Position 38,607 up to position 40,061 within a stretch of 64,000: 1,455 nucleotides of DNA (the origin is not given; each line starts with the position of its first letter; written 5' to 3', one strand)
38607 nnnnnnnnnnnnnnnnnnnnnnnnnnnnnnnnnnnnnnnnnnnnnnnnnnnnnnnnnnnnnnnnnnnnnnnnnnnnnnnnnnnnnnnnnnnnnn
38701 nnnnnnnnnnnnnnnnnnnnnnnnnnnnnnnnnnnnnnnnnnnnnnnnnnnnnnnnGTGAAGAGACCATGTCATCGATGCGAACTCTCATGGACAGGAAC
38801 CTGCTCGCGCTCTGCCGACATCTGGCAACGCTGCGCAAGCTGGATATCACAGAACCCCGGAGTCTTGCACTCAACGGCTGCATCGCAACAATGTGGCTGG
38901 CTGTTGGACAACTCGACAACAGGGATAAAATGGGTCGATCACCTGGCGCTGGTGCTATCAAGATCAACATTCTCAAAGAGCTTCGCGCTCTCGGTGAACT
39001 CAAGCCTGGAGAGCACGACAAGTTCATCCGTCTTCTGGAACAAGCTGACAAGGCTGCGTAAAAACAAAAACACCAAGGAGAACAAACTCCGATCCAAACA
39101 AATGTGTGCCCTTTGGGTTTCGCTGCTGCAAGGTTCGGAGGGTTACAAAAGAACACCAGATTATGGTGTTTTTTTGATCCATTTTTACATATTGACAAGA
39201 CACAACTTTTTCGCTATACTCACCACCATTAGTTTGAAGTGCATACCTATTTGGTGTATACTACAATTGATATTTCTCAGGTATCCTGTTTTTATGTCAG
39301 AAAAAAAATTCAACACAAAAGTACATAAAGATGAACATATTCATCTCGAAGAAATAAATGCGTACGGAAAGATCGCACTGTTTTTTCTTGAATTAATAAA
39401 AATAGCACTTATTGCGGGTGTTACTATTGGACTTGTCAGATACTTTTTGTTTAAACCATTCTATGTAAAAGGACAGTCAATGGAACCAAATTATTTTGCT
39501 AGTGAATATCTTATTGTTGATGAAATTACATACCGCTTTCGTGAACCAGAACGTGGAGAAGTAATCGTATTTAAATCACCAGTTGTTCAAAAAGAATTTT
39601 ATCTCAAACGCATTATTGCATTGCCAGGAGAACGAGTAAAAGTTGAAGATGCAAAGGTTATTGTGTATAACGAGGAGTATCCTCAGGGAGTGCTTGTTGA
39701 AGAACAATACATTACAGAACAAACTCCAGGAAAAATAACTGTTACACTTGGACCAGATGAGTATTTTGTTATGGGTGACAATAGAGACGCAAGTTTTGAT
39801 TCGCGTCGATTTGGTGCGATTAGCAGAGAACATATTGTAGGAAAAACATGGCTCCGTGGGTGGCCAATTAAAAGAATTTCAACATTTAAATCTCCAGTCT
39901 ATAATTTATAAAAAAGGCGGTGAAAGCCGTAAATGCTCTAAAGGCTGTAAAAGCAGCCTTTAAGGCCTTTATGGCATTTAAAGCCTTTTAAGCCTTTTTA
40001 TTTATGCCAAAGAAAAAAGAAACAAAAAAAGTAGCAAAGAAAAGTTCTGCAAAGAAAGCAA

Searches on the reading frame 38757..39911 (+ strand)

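Call 98: search_protein_families(library=pfam, proteins=[window:38757-39911:+], max_evalue=0.01)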
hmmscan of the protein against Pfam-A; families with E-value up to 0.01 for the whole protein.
window:38757-39911:+ (384 aa): 2 families
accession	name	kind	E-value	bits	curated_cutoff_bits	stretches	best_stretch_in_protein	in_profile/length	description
PF10502.14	Peptidase_S26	-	6e-42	143.9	22.9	1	211-369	2-168/168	Signal peptidase, peptidase S26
PF00717.28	Peptidase_S24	-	9.1e-05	22.6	23.3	1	236-295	39-90/116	Peptidase S24-like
